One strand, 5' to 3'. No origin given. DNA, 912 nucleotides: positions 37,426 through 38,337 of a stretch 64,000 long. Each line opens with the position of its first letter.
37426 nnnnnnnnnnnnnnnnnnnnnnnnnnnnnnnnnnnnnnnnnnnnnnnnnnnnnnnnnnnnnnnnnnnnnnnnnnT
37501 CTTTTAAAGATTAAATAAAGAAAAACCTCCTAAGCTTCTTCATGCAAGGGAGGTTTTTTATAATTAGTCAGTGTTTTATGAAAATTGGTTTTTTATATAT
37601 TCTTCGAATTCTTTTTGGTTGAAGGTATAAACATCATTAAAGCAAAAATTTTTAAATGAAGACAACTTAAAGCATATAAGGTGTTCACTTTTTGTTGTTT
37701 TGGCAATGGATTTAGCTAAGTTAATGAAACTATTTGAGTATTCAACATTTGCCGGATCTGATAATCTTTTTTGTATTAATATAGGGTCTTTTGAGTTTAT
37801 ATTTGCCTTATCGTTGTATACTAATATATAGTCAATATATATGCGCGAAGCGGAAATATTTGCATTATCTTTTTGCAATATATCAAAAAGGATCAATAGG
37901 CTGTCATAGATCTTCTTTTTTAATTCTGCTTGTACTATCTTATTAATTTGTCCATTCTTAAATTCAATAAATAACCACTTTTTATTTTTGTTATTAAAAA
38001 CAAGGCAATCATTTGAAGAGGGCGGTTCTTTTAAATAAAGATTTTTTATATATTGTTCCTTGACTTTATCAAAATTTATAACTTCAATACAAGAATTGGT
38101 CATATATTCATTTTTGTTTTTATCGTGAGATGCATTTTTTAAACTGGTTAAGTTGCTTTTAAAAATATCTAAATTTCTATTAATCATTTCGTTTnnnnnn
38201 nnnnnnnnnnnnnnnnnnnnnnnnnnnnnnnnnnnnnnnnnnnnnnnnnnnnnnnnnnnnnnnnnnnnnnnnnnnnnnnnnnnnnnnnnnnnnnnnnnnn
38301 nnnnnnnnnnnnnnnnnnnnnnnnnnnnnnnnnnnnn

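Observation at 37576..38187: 203-aa partner protein has no recognisable nuclease, TOPRIM or HTH motif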

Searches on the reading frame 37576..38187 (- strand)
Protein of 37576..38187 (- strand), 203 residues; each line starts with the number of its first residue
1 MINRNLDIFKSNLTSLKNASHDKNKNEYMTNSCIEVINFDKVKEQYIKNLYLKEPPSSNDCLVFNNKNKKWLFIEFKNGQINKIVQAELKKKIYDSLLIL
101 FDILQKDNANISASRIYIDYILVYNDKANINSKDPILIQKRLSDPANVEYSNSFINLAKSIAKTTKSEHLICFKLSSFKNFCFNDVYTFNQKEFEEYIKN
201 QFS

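Call 3: search_protein_families(library=pfam, proteins=[window:37576-38187:-], max_evalue=10)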
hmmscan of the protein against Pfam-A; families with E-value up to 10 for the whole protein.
window:37576-38187:- (203 aa): 3 families
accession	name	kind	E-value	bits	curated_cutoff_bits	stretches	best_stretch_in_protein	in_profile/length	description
PF11465.14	Receptor_2B4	-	0.092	13.4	21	1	145-200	20-77/108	Natural killer cell receptor 2B4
PF07378.16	FlbT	-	0.1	13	27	1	96-168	34-105/125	Flagellar protein FlbT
PF13099.11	DUF3944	-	0.72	10.2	24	1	60-70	23-33/35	Domain of unknown function (DUF3944)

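Call 4: search_protein_families(library=padloc, proteins=[window:37576-38187:-], max_evalue=10)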
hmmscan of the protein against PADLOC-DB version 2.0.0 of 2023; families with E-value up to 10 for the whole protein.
window:37576-38187:- (203 aa): 0 families

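Call 5: search_protein_families(library=ncbifam, proteins=[window:37576-38187:-], max_evalue=10)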
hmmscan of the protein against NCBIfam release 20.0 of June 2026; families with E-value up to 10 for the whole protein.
window:37576-38187:- (203 aa): 0 families

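Call 6: find_homologous_proteins(query=window:37576-38187:-, max_evalue=0.001)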
Query window:37576-38187:- (203 aa): 213 proteins with E <= 0.001 among 727 candidates; the best 120 are listed.
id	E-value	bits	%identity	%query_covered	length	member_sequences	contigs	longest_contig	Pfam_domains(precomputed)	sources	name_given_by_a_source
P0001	2.2e-123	427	100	100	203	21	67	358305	-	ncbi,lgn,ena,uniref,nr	ncbi:hypothetical protein [uncultured Succinatimonas sp.]|uniref:hypothetical protein n=1 Tax=uncult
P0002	5.9e-55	204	99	49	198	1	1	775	PF20224.4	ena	-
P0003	2.2e-38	150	48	92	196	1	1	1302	-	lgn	-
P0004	1.4e-36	144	45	98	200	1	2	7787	-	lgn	-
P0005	2.0e-36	144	48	98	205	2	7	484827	-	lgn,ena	-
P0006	2.6e-36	143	45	94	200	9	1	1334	-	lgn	-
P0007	1.3e-35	141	44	96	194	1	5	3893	-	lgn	-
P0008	1.4e-35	141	46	95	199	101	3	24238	-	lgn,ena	-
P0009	1.8e-35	141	44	95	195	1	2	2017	-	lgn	-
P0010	1.9e-35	140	45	95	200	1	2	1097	-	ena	-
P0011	4.0e-35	139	44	96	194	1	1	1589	-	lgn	-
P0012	4.9e-35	139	43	95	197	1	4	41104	-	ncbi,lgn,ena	-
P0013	6.3e-35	139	43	97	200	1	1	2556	-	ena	-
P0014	8.8e-35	138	46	92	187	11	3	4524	-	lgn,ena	-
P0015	2.5e-34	137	44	95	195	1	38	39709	-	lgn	-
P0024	4.0e-33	133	46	96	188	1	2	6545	-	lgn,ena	-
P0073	1.8e-26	111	43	97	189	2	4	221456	-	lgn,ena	-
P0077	1.2e-25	109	42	96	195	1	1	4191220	-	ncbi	-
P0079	1.3e-25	108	38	98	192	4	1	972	-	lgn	-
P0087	8.7e-25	106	38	97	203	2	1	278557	-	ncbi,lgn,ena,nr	ncbi:MAG: hypothetical protein HDT39_01540 [Lachnospiraceae bacterium]|nr:hypothetical protein [Lach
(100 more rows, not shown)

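Call 7: search_protein_families(library=phrogs, proteins=[window:37576-38187:-], max_evalue=10)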
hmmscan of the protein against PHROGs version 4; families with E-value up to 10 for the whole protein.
window:37576-38187:- (203 aa): 0 families

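Call 8: search_solved_structures(query=window:37576-38187:-, max_evalue=10)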
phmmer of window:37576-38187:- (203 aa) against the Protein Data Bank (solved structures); distinct sequences matched with E-value up to 10: 0.

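Call 11: search_solved_structures(query=A1, max_evalue=10, show_alignments=3)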
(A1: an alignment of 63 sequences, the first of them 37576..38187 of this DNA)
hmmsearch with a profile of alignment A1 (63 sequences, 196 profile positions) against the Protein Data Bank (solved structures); distinct sequences matched with E-value up to 10: 1.
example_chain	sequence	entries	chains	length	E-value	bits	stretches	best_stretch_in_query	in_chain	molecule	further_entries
6mlm_C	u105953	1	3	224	0.13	15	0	108-162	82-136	Hemagglutinin HA2 chain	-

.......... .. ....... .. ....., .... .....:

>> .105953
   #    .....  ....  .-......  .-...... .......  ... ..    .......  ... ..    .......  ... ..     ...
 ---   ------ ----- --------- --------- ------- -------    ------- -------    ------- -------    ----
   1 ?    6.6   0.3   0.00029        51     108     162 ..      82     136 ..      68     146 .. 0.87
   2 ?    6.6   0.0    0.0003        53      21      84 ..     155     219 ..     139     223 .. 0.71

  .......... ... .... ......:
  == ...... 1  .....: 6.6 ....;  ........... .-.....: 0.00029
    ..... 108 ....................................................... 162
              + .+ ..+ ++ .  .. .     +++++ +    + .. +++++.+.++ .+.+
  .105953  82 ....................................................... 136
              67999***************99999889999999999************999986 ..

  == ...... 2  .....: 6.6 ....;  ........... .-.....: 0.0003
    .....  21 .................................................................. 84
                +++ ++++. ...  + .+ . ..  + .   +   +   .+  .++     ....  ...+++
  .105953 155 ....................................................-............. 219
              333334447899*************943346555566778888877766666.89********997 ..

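Call 13: find_encoding_contigs(protein=P0077, flank=6000, max_places=3)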
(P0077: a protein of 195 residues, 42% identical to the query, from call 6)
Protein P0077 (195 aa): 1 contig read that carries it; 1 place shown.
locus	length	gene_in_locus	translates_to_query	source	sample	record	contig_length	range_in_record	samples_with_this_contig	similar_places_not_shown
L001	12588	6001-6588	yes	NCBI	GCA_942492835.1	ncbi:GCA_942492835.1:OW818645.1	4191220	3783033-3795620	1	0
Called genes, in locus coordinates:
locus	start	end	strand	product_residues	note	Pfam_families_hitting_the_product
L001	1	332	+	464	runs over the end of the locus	PF02874:ATP-synt_ab_N, PF00006:ATP-synt_ab, PF22919:ATP-synt_VA_C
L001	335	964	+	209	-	PF01813:ATP-synt_D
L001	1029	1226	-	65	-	PF07561:DUF1540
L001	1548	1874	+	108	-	PF21349:RUBY_RBDX, PF23458:DUF7130 (weak)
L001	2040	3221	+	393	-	PF00155:Aminotran_1_2, PF12897:Asp_aminotransf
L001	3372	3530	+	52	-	PF00301:Rubredoxin, PF21349:RUBY_RBDX (faint)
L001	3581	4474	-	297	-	PF13353:Fer4_12 (weak), PF04055:Radical_SAM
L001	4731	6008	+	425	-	PF13175:AAA_15, PF13304:AAA_21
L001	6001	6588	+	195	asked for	-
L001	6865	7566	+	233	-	PF01881:Cas_Cas6_C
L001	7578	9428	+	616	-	-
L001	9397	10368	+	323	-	PF05107:Cas_Cas7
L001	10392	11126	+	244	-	-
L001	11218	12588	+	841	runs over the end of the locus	PF18019:Cas3_HD (weak), PF04851:ResIII, PF00270:DEAD, PF22590:Cas3-like_C_2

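Call 14: find_encoding_contigs(protein=P0087, flank=6000, max_places=3)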
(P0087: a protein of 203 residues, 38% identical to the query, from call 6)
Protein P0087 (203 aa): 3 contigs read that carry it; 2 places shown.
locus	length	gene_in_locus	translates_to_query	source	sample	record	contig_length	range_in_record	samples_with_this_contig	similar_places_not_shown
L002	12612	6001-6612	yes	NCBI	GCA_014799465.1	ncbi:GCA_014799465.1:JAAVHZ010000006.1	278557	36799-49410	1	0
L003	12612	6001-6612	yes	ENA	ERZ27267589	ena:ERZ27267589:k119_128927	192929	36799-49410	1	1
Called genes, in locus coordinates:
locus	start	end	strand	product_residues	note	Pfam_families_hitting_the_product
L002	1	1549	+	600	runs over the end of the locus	PF06480:FtsH_ext, PF00004:AAA, PF23902:AAA_lid_PRS2_C (faint), PF17862:AAA_lid_3, PF01434:Peptidase_M41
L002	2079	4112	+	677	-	PF02903:Alpha-amylase_N, PF00128:Alpha-amylase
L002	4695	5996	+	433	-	PF13175:AAA_15, PF13304:AAA_21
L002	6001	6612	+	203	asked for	-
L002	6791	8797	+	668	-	PF01554:MatE, PF13189:Cytidylate_kin2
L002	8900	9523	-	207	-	PF01381:HTH_3, PF12844:HTH_19, PF13560:HTH_31 (weak)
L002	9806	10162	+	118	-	-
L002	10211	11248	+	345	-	PF00072:Response_reg, PF03709:OKR_DC_1_N (weak), PF13487:HD_5, PF01966:HD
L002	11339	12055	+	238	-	PF13930:Endonuclea_NS_2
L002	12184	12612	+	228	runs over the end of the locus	PF02463:SMC_N, PF00005:ABC_tran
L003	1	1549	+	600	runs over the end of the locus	PF06480:FtsH_ext, PF00004:AAA, PF23902:AAA_lid_PRS2_C (faint), PF17862:AAA_lid_3, PF01434:Peptidase_M41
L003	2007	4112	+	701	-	PF02903:Alpha-amylase_N, PF00128:Alpha-amylase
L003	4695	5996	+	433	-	PF13175:AAA_15, PF13304:AAA_21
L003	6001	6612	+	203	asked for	-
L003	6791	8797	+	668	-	PF01554:MatE, PF13189:Cytidylate_kin2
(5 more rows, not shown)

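Call 15: find_encoding_contigs(protein=P0005, flank=6000, max_places=3)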
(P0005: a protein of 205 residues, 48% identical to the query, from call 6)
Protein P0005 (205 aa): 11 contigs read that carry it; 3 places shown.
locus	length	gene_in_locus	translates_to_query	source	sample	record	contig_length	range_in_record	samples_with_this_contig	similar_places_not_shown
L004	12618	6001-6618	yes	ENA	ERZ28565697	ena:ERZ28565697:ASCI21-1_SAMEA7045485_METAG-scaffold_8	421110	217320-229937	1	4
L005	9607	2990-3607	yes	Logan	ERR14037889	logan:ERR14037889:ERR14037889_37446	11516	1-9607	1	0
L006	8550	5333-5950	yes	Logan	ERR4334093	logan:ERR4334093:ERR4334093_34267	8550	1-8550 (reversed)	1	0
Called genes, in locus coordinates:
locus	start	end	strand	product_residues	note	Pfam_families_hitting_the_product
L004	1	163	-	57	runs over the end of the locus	-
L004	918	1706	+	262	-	-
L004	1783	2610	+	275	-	-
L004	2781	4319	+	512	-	PF00117:GATase, PF07722:Peptidase_C26 (weak), PF02540:NAD_synthase (weak), PF03054:tRNA_Me_trans (faint), PF00958:GMP_synt_C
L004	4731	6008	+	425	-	PF13175:AAA_15, PF13304:AAA_21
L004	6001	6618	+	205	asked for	-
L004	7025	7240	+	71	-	PF13443:HTH_26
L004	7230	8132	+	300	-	PF01555:N6_N4_Mtase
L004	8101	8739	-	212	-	-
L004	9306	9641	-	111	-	PF01371:Trp_repressor (weak), PF13384:HTH_23 (weak)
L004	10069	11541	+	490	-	-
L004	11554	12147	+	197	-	PF01725:Ham1p_like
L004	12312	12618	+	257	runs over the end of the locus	PF02675:AdoMet_dc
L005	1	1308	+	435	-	?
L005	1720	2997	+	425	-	PF13175:AAA_15, PF13304:AAA_21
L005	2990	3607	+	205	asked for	-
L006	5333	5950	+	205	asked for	-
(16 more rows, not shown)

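Call 18: find_encoding_contigs(protein=P0073, flank=6000, max_places=2)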
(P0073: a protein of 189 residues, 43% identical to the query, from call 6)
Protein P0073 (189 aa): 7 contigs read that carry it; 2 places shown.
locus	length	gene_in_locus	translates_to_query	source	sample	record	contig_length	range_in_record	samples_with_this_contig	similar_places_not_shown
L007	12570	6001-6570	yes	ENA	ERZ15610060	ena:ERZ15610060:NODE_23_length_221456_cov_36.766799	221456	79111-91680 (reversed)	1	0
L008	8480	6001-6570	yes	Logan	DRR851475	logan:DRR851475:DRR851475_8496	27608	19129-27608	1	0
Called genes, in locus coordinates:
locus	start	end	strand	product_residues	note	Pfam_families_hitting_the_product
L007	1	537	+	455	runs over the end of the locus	PF08245:Mur_ligase_M (weak), PF08353:MurT_C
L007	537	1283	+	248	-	PF07685:GATase_3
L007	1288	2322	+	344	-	PF01168:Ala_racemase_N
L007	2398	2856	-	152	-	PF14018:DUF4234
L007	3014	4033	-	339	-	PF01381:HTH_3, PF12844:HTH_19, PF13443:HTH_26 (faint), PF13560:HTH_31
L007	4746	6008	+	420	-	PF13175:AAA_15, PF13304:AAA_21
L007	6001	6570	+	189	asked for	-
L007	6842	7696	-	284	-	PF01520:Amidase_3, PF01471:PG_binding_1 (weak)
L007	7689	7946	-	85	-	PF04688:Holin_SPP1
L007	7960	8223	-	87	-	-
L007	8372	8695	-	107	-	-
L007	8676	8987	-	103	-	-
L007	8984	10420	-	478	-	PF13306:LRR_5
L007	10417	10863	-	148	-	-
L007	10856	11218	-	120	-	-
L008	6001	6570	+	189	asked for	-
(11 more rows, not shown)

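Call 21: predict_structure(alignment_id=A1)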
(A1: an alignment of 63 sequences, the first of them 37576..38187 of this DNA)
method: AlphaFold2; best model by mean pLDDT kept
length: 203 residues; sequences in the alignment: 63
mean_pLDDT: 89.0   pTM: 0.83
mean pLDDT of the five models: 89.0, 88.0, 86.9, 86.6, 86.4
residues with pLDDT >= 90: 149; 70-90: 28; 50-70: 22; < 50: 4
segments of 3 or more residues with pLDDT < 50: 1-3
pLDDT, mean of each block of 10 residues (from residue 1): 72 98 97 98 96 97 96 98 96 97 83 95 96 84 68 68 58 93 96 95 91
secondary structure, 60 per line:
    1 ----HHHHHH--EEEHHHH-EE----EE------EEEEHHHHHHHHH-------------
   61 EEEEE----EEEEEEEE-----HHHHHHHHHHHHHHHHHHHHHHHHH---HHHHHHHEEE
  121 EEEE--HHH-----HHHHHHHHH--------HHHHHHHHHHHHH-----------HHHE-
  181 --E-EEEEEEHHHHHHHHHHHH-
elements in order: H5-10 E13-15 H16-19 E35-38 H39-47 E61-65 E70-77 H83-107 H111-117 E118-124 H135-143 H152-164 E185-190 H191-202

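Call 39: fold_search(model_id=the predicted structure, library=pdb)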
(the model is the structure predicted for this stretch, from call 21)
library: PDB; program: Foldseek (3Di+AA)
matches with E <= 10: 410; with E <= 0.001: 0
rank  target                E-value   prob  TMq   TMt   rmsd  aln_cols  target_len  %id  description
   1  2xi5_C                2.8e-02  0.41  0.25  0.27  16.7       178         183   13  N-terminal endonuclease domain of La Crosse virus L-protein (released 2010-10-06)
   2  7ex0_A                2.8e-02  0.35  0.24  0.26  16.9       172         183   13  Crystal structure of Ebinur Lake virus cap snatching endonuclease (K108A mutant) (released 2022-01-26)
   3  7ex6_B                3.1e-02  0.38  0.25  0.29  16.7       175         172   11  Crystal structure of Ebinur Lake virus cap snatching endonuclease in complex with inhibitor 11 (released 2022-02-16)
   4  7ex6_D                4.0e-02  0.41  0.25  0.29  16.5       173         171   12  Crystal structure of Ebinur Lake virus cap snatching endonuclease in complex with inhibitor 11 (released 2022-02-16)
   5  7eww_A                4.3e-02  0.41  0.26  0.29  16.3       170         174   12  Crystal structure of Ebinur Lake virus cap snatching endonuclease (N52A mutant) (released 2022-01-26)
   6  2xi5_A                4.3e-02  0.41  0.26  0.28  16.4       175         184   12  N-terminal endonuclease domain of La Crosse virus L-protein (released 2010-10-06)
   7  7ewz_A                4.9e-02  0.38  0.26  0.30  16.1       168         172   12  Crystal structure of Ebinur Lake virus cap snatching endonuclease (D92A mutant) (released 2022-01-26)
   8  7ewu_B                5.9e-02  0.30  0.25  0.27  17.2       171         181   14  Crystal structure of Ebinur Lake virus cap snatching endonuclease (WT) (released 2022-01-26)
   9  7ex7_C                7.2e-02  0.28  0.25  0.28  17.2       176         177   12  Crystal structure of Ebinur Lake virus cap snatching endonuclease in complex with inhibitor 16 (released 2022-02-16)
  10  7ewu_D                8.2e-02  0.33  0.27  0.30  16.8       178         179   14  Crystal structure of Ebinur Lake virus cap snatching endonuclease (WT) (released 2022-01-26)
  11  7eww_B                8.2e-02  0.30  0.26  0.29  15.6       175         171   11  Crystal structure of Ebinur Lake virus cap snatching endonuclease (N52A mutant) (released 2022-01-26)
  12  7orl_A                8.7e-02  0.30  0.21  0.03  16.3       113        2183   15  La Crosse virus polymerase at transcription initiation stage (released 2022-02-16)
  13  7ewu_A                8.7e-02  0.28  0.25  0.28  16.9       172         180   12  Crystal structure of Ebinur Lake virus cap snatching endonuclease (WT) (released 2022-01-26)
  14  7ewx_A                9.3e-02  0.25  0.25  0.29  15.9       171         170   12  Crystal structure of Ebinur Lake virus cap snatching endonuclease (P78A mutant) (released 2022-01-26)
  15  7orm_A                1.3e-01  0.25  0.23  0.03  15.3       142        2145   13  La Crosse virus polymerase at transcription early-elongation stage (released 2022-02-16)
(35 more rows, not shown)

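Call 46: search_protein_representatives(alignment_id=A1)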
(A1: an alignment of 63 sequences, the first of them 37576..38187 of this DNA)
Query: 63 sequences, 196 profile positions. Proteins with E-value up to 0.001 (for the whole library): 1756; up to 1e-10: 1102; up to 1e-30: 456. The best 150 are listed.
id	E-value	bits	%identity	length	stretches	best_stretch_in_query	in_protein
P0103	1.9e-72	259.3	-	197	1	1-194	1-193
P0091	2.4e-69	249.2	-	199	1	1-193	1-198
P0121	4.8e-67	241.7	-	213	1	1-193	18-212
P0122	5.2e-66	238.3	-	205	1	7-194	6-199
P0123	1.0e-65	237.3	-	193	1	1-193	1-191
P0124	1.4e-65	236.9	-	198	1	1-194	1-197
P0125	1.4e-64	233.7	-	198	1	1-194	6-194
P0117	1.5e-64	233.5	-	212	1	1-194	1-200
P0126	3.9e-64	232.2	-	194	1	1-194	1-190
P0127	5.4e-64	231.7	-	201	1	1-193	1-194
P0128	8.2e-64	231.1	-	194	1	1-192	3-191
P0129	2.2e-63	229.7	-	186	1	7-193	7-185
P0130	3.0e-63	229.3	-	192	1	3-194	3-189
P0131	4.7e-63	228.7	-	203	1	1-194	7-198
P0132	1.2e-62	227.4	-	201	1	2-194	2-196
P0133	2.5e-62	226.3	-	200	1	1-193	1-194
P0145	2.7e-58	213.2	-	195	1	2-193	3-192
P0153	2.3e-56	206.9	-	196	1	14-193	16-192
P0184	3.4e-51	189.9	-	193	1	1-194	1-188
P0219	1.5e-48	181.3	-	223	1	13-194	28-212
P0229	6.6e-48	179.2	-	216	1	1-194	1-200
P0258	1.3e-45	171.7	-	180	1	1-194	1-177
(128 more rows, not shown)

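Call 47: search_protein_families(library=pfam, alignment_id=A1, max_evalue=1)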
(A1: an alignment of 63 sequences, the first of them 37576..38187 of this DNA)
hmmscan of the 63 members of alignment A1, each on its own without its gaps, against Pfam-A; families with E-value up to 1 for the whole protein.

A. member 1, window:37576-38187:- (203 aa): 3 families
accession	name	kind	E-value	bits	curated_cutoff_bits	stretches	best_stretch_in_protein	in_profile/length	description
PF11465.14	Receptor_2B4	-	0.092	13.4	21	1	145-200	20-77/108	Natural killer cell receptor 2B4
PF07378.16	FlbT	-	0.1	13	27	1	96-168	34-105/125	Flagellar protein FlbT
PF13099.11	DUF3944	-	0.72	10.2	24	0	60-70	23-33/35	Domain of unknown function (DUF3944)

B. families by the number of members that match (of 63 scanned): 44 families (the first 25 are shown)
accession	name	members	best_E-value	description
PF14082.12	SduA_C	6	0.00026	Shedu protein SduA, C-terminal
PF16755.11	Beta-prop_NUP159_NUP214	3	0.0045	NUP159/214 beta propeller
PF17341.8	DUF5371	2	0.0067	Family of unknown function (DUF5371)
PF23613.1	ELP3_N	2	0.01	ELP3 N-terminal domain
PF13154.11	DUF3991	2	0.026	Protein of unknown function (DUF3991)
PF01972.22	SDH_protease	2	0.034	ClpP-like SDH-type serine proteinase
PF14080.11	DUF4261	2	0.053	Domain of unknown function (DUF4261)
PF13973.12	DUF4222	2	0.058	Domain of unknown function (DUF4222)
PF25548.1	DUF7926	2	0.062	Domain of unknown function (DUF7926)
PF22275.1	DUF6957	2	0.096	Domain of unknown function (DUF6957)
PF05632.16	DUF792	1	0.00091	Borrelia burgdorferi protein of unknown function (DUF792)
PF09524.15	Phg_2220_C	1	0.0073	Conserved phage C-terminus (Phg_2220_C)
PF22885.1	DUF7020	1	0.016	Domain of unknown function (DUF7020)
PF18316.7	S-l_SbsC_C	1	0.032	S-layer protein SbsC C-terminal domain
PF03305.18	Lipoprotein_X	1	0.032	Mycoplasma MG185/MG260 protein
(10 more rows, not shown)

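Call 48: search_protein_families(library=padloc, alignment_id=A1, max_evalue=1)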
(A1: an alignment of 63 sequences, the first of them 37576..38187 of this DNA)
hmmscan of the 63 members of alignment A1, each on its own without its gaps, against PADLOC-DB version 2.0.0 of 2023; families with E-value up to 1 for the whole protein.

A. member 1, window:37576-38187:- (203 aa): 0 families

B. families by the number of members that match (of 63 scanned): 8 families
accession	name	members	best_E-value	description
PDLC04226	HEC-02B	5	0.00013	-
PDLC04217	HEC-02B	3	0.00013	-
PDLC04229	HEC-02B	2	0.0068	-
PDLC04206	HEC-01B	1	0.00052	-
PDLC03350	MTase_II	1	0.0056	Type II methyltransferase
PDLC03427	REase_II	1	0.0083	Type II restriction enzyme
PDLC02810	DpdA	1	0.017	DpdA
PDLC02204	MzaB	1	0.042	-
